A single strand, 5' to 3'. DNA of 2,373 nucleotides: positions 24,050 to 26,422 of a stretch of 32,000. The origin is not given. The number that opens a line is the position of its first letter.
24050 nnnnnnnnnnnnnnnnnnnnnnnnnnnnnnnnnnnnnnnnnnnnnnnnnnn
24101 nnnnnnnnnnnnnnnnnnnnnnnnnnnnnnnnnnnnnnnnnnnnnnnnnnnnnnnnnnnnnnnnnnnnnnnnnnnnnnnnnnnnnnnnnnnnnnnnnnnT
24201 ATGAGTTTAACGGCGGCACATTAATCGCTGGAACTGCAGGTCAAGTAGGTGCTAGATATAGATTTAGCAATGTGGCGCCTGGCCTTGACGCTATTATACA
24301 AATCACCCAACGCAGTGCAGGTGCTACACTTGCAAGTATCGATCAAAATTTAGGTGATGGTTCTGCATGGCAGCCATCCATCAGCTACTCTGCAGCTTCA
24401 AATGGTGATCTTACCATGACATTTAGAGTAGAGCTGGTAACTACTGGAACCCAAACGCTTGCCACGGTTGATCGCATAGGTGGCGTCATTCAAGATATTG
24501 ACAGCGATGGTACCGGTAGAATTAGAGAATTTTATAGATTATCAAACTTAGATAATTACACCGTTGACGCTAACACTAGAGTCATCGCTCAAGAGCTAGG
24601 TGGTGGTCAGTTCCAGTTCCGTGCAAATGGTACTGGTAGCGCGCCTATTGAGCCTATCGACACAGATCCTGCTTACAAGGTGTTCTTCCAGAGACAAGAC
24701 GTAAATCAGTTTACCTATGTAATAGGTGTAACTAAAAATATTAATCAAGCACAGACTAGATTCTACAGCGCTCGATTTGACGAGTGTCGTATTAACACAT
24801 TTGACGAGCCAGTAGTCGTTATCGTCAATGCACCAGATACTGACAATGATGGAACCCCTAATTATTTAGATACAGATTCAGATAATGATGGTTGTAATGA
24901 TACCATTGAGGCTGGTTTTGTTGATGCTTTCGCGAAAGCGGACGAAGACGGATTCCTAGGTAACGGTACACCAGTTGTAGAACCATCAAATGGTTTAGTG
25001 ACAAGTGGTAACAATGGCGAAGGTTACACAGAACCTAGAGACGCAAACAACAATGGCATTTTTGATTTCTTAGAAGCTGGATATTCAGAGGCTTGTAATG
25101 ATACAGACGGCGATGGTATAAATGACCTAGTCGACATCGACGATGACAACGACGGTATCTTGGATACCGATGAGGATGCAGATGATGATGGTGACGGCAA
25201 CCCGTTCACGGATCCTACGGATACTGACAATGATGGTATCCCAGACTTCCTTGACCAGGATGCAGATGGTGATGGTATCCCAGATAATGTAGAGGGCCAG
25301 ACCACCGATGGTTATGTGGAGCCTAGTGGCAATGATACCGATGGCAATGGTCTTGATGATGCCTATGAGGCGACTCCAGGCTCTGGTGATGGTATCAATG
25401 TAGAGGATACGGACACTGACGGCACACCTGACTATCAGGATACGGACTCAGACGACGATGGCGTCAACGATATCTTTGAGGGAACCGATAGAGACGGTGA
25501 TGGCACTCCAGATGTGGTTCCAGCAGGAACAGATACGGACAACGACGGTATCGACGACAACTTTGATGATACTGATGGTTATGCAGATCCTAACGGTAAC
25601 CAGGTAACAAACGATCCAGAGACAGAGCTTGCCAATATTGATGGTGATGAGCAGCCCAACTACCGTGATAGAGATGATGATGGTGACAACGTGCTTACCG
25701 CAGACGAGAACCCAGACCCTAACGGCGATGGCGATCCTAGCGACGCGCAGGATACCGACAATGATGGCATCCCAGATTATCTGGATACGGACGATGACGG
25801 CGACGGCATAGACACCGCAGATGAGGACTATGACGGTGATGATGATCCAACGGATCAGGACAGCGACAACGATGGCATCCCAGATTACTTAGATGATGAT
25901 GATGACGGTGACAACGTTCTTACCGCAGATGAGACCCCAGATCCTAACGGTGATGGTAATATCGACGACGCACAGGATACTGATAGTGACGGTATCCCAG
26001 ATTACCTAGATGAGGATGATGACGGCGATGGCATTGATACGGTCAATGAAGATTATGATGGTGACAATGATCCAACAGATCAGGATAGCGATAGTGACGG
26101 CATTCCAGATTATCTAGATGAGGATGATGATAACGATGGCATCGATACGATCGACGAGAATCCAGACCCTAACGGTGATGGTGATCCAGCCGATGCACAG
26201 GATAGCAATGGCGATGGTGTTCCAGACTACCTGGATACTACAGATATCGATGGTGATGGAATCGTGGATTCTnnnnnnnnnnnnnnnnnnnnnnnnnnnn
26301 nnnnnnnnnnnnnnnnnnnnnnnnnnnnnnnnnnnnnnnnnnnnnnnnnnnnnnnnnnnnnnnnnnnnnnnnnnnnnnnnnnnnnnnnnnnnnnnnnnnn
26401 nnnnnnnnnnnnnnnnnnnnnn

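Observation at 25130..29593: Nearly identical 1143-bp in-frame tandem repeats imply very recent expansion or ongoing homogenisation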

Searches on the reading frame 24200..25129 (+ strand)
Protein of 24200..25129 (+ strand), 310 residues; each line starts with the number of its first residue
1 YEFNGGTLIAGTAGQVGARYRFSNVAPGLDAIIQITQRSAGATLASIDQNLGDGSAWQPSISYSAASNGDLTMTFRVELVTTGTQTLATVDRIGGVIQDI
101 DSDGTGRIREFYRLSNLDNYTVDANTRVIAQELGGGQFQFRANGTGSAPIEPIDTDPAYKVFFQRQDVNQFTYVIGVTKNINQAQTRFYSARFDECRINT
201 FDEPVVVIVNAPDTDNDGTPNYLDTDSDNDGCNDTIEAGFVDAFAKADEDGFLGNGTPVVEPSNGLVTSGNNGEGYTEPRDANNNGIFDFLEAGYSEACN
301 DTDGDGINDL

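Call 13: search_protein_families(library=pfam, proteins=[window:24200-25129:+], max_evalue=10)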
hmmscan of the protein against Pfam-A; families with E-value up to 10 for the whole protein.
window:24200-25129:+ (310 aa): 1 family
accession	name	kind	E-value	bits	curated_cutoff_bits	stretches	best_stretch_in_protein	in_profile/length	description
PF24017.2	Beta-prop_SCAP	-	0.075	12.3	100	1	25-56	401-432/497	SCAP Beta-propeller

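Call 14: find_related_loci(query=window:24200-25129:+, collection=genome_contigs, flank=10000)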
Query window:24200-25129:+ (310 aa) in genome_contigs; peptide patterns used: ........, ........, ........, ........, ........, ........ (x = any residue, [..] = any of these).
166 stretches matched a pattern; 14 encode a relative of the query (tblastn E <= 1e-3); 14 distinct loci.
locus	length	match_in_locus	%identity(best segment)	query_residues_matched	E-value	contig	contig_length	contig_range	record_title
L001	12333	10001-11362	54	1-299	2e-99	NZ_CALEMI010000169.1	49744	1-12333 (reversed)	MAG: uncultured Dokdonia sp. isolate SRR5821798_bin.28_CONCOCT_v1.1_MAG ERZ651776.589, whole genome shotgun sequence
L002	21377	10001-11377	53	16-307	1e-92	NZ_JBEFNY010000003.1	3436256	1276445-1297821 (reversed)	Dokdonia sp. Asnod3-C12 12898S00003.1, whole genome shotgun sequence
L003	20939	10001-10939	51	1-299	1e-91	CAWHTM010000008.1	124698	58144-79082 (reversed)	MAG: uncultured Flavobacteriaceae bacterium isolate MFD03250.bin.2.47 genome assembly, contig: contig_29397, whole genom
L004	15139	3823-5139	61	207-300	3e-20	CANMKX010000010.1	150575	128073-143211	uncultured Aquimarina sp. isolate 568.fasta genome assembly, contig: NODE_10, whole genome shotgun sequence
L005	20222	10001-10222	57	213-293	8e-16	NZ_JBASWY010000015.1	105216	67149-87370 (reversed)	MAG: Polaribacter sp. isolate MFD06866_ilm_asm_bin5 k127_27798, whole genome shotgun sequence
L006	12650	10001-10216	50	221-298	4e-13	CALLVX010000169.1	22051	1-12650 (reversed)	MAG: uncultured Flavobacteriaceae bacterium isolate R3_Bin_METABAT__164_sub_1 genome assembly, contig: c_000003040087, w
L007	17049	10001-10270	50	213-304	1e-16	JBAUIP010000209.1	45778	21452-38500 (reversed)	MAG: Pricia sp. isolate MFD12121_ilm_asm_bin27 k127_36962, whole genome shotgun sequence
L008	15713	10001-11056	44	190-310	6e-11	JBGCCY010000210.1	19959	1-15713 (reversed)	MAG: Saprospiraceae bacterium isolate SGMAG-95 contig210, whole genome shotgun sequence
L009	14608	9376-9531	56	213-269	5e-9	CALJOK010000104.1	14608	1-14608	MAG: uncultured Saprospiraceae bacterium isolate B3_Bin_Bin_130_1 genome assembly, contig: c_000002701850, whole genome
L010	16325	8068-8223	56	213-269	6e-9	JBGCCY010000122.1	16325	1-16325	MAG: Saprospiraceae bacterium isolate SGMAG-95 contig122, whole genome shotgun sequence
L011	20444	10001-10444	45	199-310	4e-8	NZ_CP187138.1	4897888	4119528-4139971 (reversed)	Maribacter sp. IgM3_T14_3 chromosome, complete genome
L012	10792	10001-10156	54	213-269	4e-8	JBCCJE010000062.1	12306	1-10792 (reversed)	MAG: Bacteroidota bacterium isolate P01_C01_bin.106 k141_2055908_length_12306_cov_7.0000, whole genome shotgun sequence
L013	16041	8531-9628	53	213-269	1e-7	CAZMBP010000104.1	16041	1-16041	MAG TPA_asm: uncultured Saprospiraceae bacterium isolate SRP182702_co1_307 genome assembly, contig: k141_2445237, whole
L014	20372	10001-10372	31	210-309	5e-5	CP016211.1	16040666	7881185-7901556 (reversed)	Minicystis rosea strain DSM 24000 chromosome, complete genome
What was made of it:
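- Tried and rejected: the genome_contigs scan with the upstream domain found only <=54% relatives (Dokdonia and others; call 14);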

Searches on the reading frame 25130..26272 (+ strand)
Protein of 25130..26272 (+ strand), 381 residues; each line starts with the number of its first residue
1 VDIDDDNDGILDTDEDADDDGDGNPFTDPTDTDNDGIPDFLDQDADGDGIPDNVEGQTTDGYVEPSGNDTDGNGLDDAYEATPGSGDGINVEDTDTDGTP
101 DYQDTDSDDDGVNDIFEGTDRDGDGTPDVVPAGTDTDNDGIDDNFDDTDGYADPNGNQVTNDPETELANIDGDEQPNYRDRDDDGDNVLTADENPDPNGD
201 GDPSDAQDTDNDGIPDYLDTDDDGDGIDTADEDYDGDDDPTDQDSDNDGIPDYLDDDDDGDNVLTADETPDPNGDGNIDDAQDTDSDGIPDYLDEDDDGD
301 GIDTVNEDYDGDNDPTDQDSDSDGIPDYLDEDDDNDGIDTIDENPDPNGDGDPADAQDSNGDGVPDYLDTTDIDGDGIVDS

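Call 12: search_solved_structures(query=window:25130-26272:+, max_evalue=1, show_alignments=2)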
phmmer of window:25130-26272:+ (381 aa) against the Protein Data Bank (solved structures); distinct sequences matched with E-value up to 1: 3.
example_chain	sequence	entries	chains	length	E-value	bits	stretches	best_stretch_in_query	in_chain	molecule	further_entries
9n2d_D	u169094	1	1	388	0.037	16.4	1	241-307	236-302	Bam M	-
6fth_A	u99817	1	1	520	0.22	13.8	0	183-267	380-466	Extracellular solute-binding protein, family 1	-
3fby_A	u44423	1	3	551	0.34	13.2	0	203-276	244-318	Cartilage oligomeric matrix protein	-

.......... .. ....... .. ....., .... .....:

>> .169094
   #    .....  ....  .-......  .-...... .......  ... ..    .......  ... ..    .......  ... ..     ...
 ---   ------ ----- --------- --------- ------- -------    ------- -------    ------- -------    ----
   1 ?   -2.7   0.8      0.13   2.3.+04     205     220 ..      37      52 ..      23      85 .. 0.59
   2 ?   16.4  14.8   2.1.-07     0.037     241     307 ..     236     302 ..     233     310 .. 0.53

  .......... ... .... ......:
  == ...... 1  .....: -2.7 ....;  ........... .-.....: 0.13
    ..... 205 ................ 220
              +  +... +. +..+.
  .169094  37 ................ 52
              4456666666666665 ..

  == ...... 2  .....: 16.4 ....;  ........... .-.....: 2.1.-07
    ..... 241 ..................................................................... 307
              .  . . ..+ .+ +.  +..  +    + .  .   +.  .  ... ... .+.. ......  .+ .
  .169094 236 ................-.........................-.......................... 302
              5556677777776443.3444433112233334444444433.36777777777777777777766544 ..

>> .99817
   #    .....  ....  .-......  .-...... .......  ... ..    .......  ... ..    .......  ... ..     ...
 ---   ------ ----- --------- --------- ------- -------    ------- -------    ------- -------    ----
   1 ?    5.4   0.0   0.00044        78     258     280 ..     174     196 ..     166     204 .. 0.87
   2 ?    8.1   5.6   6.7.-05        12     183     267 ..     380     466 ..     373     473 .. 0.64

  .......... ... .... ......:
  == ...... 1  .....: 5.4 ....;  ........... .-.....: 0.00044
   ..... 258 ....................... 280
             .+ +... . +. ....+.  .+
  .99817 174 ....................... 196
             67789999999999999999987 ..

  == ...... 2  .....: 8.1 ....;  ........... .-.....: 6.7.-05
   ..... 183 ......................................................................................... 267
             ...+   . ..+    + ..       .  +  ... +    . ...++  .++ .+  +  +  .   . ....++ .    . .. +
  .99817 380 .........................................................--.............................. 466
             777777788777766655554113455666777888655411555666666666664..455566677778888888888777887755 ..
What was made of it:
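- Tried and rejected: PDB sequence search of a unit returned only weak hits: BamM at E=0.037 and COMP at E=0.34 (call 12).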

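Call 13: search_protein_families(library=pfam, proteins=[window:25130-26272:+], max_evalue=10)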
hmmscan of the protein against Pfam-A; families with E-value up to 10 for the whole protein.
window:25130-26272:+ (381 aa): 1 family
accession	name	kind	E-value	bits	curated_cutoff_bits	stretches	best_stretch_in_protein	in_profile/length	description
PF02412.23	TSP_3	-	0.0066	16.6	25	7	30-54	1-25/36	Thrombospondin type 3 repeat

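Call 37: find_related_loci(query=window:25130-26272:+, collection=metagenome_contigs, flank=8000)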
Query window:25130-26272:+ (381 aa) in metagenome_contigs; peptide patterns used: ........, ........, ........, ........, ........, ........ (x = any residue, [..] = any of these).
600 stretches matched a pattern (row limit reached: there are more); 50 encode a relative of the query (tblastn E <= 1e-3); 50 distinct loci.
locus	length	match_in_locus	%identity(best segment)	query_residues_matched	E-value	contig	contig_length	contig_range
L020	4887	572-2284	42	2-381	2e-35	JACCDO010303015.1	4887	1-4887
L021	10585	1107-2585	41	2-381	2e-34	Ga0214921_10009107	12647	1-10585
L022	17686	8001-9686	39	1-380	2e-32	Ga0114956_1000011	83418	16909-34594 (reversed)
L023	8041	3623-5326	41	9-380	3e-28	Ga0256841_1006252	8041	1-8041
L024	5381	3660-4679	37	18-327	4e-24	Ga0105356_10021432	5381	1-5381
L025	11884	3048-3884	37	1-381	5e-18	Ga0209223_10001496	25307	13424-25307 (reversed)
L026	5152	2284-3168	36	2-370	4e-17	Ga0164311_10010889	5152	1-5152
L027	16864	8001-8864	43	4-252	5e-17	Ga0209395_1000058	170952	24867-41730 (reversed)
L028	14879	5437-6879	40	27-337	6e-17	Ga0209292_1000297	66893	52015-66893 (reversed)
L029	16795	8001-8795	31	30-370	3e-15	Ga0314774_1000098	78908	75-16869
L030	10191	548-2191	35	3-381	1e-12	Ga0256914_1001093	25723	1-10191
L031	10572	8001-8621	37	105-315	4e-14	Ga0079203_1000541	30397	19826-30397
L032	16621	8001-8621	37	105-315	4e-14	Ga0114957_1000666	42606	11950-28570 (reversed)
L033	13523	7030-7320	48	31-347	4e-14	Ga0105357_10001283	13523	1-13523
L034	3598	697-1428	44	4-378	6e-14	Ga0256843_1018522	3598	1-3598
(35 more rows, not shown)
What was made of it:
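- Tried and rejected: the unit protein in metagenomes gave <=~42% identity over its full length (call 37).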

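Call 53: predict_structure(alignment_id=A1)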
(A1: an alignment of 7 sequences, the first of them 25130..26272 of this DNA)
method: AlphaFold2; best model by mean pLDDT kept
length: 381 residues; sequences in the alignment: 7
mean_pLDDT: 47.6   pTM: 0.17
mean pLDDT of the five models: 47.6, 47.6, 47.0, 46.5, 43.9
residues with pLDDT >= 90: 0; 70-90: 0; 50-70: 146; < 50: 235
segments of 3 or more residues with pLDDT < 50: 1-5, 10-19, 21-32, 53-65, 84-88, 115-123, 125-135, 143-183, 187-199, 201-206, 220-222, 224-243, 257-260, 262-282, 301-317, 332-356, 377-379
pLDDT, mean of each block of 10 residues (from residue 1): 48 43 43 50 56 48 52 62 51 58 58 48 43 48 45 35 35 37 47 46 50 54 45 38 52 51 43 40 55 51 40 44 57 43 39 47 56 50 44
secondary structure, 60 per line:
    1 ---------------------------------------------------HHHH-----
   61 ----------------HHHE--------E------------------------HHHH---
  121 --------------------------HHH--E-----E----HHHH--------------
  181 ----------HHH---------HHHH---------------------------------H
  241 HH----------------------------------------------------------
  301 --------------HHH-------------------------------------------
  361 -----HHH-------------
elements in order: H52-55 H114-117 H163-166 H203-206
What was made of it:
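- On Thrombospondin type 3 repeat (PF02412) / bacterial TSP3 (PF18884): The AlphaFold2 model has low confidence and almost no regular secondary structure (pLDDT 47.6; call 53).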
